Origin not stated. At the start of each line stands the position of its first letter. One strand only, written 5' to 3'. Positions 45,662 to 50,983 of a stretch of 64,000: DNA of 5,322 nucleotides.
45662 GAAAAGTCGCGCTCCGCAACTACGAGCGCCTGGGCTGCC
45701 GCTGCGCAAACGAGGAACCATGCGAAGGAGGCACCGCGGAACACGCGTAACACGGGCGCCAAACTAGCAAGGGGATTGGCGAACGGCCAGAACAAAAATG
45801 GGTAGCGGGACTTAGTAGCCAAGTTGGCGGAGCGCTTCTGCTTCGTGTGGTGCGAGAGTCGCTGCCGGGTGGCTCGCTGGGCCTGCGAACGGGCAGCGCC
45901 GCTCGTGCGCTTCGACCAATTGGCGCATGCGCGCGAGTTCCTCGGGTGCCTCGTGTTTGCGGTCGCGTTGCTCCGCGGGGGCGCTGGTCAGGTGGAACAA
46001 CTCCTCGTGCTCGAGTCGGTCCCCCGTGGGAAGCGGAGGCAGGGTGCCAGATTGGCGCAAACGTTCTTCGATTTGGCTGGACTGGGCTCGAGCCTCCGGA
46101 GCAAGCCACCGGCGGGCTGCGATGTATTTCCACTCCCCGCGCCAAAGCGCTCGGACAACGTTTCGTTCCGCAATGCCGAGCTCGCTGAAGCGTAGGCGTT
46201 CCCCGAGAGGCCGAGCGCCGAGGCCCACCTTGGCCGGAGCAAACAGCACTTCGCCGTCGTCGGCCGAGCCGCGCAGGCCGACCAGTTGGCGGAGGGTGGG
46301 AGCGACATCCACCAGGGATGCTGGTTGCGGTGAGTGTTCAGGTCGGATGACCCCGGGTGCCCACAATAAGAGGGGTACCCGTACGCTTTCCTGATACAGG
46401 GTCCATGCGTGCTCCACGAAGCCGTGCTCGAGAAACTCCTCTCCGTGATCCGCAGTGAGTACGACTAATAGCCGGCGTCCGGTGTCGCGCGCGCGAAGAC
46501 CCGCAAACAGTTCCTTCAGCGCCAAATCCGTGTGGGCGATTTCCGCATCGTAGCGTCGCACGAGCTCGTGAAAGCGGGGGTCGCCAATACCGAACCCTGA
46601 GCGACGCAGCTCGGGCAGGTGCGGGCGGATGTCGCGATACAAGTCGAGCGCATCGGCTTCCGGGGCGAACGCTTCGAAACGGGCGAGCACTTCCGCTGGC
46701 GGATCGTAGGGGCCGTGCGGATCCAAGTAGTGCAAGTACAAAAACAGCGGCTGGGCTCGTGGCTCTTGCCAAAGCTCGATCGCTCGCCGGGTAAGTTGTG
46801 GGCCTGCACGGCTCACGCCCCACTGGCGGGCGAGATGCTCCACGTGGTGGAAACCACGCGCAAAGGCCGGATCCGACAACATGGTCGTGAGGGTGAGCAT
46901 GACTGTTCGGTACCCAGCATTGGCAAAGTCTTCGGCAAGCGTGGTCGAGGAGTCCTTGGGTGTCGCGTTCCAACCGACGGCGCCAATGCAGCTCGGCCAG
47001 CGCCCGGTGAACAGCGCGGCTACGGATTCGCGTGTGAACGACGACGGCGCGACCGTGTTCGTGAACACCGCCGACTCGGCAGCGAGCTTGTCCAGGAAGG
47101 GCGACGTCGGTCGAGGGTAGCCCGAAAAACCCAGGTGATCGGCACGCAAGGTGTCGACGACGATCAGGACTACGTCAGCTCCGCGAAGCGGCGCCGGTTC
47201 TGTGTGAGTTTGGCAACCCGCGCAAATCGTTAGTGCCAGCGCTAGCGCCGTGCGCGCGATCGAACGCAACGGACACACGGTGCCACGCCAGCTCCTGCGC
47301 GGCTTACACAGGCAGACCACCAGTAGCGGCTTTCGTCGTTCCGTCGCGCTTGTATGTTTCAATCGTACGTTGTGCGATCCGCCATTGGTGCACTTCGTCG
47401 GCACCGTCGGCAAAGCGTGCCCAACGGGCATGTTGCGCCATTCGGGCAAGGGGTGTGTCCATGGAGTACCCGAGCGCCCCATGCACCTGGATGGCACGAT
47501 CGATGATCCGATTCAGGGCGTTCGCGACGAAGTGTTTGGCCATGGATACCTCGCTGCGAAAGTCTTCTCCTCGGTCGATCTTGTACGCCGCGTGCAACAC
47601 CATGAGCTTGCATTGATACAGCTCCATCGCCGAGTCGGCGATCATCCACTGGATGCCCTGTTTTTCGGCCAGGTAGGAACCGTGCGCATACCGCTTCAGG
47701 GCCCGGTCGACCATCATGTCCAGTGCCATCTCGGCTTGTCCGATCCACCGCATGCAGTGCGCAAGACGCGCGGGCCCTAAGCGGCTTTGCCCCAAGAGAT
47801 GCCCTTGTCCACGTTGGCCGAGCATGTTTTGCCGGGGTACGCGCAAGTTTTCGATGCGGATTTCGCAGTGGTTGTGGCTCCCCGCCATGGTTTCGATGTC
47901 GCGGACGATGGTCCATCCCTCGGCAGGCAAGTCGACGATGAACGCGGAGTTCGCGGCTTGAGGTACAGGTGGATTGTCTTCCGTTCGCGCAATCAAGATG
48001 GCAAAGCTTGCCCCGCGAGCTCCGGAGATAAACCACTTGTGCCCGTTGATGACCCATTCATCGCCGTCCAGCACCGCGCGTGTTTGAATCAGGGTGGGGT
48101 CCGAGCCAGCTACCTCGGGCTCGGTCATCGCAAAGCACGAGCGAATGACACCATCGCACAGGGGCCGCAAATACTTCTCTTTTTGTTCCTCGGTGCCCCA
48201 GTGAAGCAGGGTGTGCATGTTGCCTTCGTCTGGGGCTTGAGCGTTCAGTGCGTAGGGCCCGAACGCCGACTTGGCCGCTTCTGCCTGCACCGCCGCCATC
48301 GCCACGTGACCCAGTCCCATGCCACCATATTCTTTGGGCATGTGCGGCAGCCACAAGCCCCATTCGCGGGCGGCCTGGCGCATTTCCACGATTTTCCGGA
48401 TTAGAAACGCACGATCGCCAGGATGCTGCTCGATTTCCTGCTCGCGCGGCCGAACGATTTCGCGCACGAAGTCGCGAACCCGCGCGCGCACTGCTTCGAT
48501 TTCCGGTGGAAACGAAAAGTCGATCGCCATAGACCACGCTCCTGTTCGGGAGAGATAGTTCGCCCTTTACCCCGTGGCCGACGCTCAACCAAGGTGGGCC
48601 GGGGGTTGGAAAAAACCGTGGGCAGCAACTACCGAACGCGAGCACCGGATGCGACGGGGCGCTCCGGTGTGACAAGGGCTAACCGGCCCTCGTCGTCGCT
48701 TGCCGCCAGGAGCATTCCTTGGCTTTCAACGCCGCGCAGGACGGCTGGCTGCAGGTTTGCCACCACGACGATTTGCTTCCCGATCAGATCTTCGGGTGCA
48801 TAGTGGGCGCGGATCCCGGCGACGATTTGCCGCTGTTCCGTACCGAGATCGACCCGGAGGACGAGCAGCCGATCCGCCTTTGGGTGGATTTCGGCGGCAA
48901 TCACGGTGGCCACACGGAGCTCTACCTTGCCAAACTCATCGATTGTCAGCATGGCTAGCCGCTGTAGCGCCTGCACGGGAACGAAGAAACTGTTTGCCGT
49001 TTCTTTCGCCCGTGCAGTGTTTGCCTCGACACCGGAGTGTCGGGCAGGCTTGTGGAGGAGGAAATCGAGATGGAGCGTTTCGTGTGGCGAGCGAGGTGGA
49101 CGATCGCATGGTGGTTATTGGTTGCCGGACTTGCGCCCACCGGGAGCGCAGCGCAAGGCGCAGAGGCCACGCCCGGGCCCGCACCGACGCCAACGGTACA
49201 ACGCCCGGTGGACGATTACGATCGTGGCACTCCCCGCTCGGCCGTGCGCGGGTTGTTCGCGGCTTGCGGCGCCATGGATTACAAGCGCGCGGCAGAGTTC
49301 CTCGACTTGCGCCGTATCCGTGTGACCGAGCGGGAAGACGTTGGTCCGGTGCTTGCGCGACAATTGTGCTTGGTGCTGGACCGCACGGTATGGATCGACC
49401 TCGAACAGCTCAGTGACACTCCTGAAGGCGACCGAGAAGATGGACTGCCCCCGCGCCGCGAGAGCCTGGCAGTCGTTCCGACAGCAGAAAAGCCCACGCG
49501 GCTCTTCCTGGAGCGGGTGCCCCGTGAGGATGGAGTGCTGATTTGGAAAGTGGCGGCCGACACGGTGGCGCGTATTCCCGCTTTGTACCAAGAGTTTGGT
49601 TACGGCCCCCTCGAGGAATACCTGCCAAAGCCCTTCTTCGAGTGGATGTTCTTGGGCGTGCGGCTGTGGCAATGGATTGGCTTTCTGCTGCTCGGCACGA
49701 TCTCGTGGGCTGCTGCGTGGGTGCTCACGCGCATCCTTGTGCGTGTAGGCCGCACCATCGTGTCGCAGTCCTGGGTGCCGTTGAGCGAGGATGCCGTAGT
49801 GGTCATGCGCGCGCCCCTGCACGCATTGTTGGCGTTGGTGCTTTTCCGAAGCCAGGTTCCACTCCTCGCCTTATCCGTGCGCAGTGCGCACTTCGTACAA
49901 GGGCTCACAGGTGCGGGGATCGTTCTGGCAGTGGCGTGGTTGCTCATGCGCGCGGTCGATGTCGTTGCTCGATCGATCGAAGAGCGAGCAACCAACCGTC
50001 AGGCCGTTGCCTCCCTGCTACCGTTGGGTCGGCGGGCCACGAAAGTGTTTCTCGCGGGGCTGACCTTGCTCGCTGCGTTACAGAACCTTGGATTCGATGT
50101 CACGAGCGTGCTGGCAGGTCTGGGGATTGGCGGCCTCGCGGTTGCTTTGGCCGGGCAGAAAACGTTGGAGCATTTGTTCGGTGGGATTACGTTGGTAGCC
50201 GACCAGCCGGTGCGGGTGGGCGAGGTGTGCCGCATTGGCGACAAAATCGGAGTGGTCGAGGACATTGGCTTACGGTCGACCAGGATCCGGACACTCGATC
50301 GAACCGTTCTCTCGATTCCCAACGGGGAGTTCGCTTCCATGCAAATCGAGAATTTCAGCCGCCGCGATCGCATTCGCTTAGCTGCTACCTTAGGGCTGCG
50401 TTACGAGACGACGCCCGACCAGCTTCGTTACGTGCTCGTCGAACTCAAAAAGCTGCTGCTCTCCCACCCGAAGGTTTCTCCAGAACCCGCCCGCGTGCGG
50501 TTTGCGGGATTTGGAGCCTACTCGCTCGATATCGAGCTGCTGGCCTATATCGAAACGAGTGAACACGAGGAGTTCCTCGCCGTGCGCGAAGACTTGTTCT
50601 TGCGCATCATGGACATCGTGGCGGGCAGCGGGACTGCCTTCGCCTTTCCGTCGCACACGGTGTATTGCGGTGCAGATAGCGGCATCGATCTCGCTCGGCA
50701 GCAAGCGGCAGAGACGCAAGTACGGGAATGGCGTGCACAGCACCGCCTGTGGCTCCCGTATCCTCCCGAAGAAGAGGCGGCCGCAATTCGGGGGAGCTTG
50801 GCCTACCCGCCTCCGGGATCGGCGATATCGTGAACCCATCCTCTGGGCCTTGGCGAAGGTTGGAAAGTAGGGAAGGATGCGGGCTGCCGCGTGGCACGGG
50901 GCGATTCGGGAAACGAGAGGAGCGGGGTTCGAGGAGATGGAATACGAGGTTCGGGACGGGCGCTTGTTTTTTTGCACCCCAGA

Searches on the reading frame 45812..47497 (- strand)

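Call 83: search_protein_families(library=pfam, proteins=[window:45812-47497:-], max_evalue=0.0001)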
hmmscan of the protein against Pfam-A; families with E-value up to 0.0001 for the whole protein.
window:45812-47497:- (561 aa): 2 families
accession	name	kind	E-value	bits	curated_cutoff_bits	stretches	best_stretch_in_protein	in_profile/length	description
PF00884.28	Sulfatase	-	1.3e-45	156.4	25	1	108-407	2-300/301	Sulfatase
PF01663.27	Phosphodiest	-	1.7e-06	28.3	23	0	109-177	1-68/342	Type I phosphodiesterase / nucleotide pyrophosphatase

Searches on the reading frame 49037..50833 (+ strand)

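Call 83: search_protein_families(library=pfam, proteins=[window:49037-50833:+], max_evalue=0.0001)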
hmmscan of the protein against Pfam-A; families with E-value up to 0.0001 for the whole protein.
window:49037-50833:+ (598 aa): 3 families
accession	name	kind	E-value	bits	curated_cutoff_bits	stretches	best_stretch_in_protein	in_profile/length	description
PF00924.24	MS_channel_2nd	-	3.8e-18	65.8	20.2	1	376-442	2-68/68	Mechanosensitive ion channel, beta-domain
PF21082.3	MS_channel_3rd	-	3.2e-11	43.9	21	1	451-529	4-82/88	Mechanosensitive ion channel MscS, C-terminal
PF21088.3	MS_channel_1st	-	1.2e-08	35.2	23.1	1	335-374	3-42/42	Mechanosensitive ion channel, transmembrane helices 2/3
